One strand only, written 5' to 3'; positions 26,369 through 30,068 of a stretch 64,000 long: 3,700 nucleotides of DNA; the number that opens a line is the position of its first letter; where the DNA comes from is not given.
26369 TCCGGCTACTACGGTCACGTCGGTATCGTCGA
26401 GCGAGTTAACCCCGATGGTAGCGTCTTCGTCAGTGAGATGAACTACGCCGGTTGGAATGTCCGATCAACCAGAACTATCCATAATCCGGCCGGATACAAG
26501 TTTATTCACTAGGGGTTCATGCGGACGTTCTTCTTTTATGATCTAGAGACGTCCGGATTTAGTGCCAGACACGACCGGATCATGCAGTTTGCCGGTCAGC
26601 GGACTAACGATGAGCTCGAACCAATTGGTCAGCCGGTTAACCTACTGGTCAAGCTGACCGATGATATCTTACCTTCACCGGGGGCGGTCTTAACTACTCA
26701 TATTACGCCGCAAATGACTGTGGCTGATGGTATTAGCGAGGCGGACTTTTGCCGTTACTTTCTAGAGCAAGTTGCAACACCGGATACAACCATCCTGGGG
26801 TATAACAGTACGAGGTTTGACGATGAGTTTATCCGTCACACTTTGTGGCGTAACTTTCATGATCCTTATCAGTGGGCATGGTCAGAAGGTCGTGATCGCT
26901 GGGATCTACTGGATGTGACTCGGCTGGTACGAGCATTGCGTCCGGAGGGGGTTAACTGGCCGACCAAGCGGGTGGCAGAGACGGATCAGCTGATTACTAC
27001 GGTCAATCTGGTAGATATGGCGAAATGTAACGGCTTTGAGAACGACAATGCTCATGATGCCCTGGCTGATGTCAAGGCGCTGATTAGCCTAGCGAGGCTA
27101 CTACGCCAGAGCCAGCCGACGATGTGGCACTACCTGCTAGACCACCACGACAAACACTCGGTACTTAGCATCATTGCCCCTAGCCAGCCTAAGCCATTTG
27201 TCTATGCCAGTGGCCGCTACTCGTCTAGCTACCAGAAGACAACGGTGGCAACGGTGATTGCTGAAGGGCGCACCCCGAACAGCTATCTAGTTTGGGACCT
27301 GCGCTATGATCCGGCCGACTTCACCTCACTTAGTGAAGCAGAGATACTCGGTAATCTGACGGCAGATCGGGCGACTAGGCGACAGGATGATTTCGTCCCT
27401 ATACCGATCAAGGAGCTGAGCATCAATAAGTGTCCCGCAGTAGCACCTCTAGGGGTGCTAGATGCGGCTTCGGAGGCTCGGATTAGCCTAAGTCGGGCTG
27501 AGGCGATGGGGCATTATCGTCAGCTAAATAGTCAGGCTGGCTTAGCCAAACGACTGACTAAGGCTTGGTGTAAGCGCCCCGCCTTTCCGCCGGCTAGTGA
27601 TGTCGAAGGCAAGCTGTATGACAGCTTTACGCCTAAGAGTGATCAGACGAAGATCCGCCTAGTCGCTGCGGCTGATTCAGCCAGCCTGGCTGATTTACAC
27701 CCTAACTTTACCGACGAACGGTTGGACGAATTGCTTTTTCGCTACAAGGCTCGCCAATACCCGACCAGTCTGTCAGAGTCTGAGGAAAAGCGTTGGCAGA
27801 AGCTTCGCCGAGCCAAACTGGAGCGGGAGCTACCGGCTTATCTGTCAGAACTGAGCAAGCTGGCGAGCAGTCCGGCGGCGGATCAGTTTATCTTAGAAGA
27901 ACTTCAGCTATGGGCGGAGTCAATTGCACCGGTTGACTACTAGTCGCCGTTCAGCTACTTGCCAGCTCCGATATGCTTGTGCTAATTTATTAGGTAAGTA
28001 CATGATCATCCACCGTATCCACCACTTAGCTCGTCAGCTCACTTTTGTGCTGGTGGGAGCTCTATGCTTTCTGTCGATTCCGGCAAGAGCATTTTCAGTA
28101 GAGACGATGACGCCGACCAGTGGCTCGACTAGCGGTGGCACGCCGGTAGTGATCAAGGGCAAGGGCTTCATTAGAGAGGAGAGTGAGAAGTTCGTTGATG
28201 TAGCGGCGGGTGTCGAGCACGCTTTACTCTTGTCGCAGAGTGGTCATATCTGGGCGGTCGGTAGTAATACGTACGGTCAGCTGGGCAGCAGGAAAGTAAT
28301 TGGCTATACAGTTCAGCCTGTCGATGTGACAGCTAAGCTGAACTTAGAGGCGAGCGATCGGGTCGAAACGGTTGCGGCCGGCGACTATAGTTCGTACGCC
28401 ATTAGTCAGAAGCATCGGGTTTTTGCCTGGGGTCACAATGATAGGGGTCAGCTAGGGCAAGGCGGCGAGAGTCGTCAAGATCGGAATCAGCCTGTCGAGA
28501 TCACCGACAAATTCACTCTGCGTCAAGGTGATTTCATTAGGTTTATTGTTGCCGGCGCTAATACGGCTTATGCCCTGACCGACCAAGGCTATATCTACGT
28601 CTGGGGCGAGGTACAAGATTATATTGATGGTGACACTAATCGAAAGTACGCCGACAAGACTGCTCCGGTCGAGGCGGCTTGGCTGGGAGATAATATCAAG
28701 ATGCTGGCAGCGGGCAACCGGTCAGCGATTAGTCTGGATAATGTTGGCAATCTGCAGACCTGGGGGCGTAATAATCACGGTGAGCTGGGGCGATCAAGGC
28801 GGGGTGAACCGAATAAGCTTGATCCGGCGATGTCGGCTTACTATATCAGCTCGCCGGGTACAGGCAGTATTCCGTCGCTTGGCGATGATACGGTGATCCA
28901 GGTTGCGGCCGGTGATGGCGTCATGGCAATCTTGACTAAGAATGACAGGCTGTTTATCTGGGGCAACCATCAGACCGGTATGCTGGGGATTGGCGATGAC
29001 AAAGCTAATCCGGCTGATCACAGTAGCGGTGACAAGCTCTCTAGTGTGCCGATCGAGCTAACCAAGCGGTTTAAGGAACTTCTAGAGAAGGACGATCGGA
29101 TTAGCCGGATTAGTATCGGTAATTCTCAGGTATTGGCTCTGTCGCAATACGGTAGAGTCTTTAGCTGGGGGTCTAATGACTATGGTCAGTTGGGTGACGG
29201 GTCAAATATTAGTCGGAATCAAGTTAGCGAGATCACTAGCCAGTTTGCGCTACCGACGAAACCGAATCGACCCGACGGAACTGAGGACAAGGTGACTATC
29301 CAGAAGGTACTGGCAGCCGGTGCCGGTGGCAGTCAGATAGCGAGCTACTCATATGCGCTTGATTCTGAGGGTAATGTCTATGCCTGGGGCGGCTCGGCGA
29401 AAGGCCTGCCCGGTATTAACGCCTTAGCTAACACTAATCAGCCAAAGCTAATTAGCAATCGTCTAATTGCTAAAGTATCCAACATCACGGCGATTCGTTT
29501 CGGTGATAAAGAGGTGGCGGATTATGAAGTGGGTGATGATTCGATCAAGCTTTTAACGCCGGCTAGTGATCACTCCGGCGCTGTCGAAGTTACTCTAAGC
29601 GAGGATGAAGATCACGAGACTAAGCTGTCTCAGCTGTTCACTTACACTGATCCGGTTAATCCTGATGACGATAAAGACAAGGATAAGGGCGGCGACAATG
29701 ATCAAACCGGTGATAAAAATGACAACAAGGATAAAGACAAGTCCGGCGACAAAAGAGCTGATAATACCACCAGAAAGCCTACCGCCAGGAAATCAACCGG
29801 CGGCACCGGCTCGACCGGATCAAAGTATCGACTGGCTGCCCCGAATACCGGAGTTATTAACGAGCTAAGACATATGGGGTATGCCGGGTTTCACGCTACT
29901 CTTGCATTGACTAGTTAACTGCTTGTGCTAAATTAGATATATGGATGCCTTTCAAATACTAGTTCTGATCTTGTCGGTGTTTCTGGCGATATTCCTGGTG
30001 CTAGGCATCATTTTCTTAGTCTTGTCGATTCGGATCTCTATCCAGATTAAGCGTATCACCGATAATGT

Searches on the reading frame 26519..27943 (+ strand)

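Call 36: search_protein_families(library=pfam, proteins=[window:26519-27943:+], max_evalue=0.000001)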
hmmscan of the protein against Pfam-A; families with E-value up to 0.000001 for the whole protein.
window:26519-27943:+ (474 aa): 2 families
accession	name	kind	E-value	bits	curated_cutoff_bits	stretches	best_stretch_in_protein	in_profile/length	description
PF08411.15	Exonuc_X-T_C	-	5.8e-57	193.3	27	1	211-467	2-268/269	Exonuclease C-terminal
PF00929.31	RNase_T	-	6.7e-19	69.5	24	1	6-190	2-162/164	Exonuclease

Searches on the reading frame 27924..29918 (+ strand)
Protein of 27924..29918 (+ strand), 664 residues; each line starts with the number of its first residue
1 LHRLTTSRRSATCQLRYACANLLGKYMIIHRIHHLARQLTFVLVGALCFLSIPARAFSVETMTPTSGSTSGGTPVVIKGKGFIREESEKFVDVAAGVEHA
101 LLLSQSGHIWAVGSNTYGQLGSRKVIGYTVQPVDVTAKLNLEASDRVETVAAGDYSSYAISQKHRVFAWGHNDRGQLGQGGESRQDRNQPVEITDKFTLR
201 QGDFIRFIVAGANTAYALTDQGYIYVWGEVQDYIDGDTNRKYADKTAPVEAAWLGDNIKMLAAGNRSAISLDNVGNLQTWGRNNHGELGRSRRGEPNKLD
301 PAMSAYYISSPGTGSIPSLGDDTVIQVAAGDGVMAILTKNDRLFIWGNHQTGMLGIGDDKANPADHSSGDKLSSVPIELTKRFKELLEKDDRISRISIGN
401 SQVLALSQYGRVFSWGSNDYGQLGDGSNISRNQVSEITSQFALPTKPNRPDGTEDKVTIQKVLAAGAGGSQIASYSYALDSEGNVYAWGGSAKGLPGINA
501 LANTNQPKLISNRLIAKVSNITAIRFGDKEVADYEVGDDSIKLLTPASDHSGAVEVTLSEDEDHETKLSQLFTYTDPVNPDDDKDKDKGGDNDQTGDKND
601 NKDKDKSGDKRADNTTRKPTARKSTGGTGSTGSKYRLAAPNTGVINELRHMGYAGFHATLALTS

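Call 37: search_protein_families(library=pfam, proteins=[window:27924-29918:+], max_evalue=0.000001)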
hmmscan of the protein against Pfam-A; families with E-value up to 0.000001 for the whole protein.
window:27924-29918:+ (664 aa): 4 families
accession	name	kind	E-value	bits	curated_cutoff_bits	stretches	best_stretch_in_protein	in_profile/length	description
PF25390.1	WD40_RLD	-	2.4e-68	231.5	150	2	245-527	19-254/363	RCC1-like domain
PF00415.24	RCC1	-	7.7e-44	148.5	21.7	1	410-458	2-36/50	Regulator of chromosome condensation (RCC1) repeat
PF13540.12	RCC1_2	-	2.5e-38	129.3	22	1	90-119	1-30/30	Regulator of chromosome condensation (RCC1) repeat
PF01833.30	TIG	-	7.8e-08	32.7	20.9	0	59-85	3-27/84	IPT/TIG domain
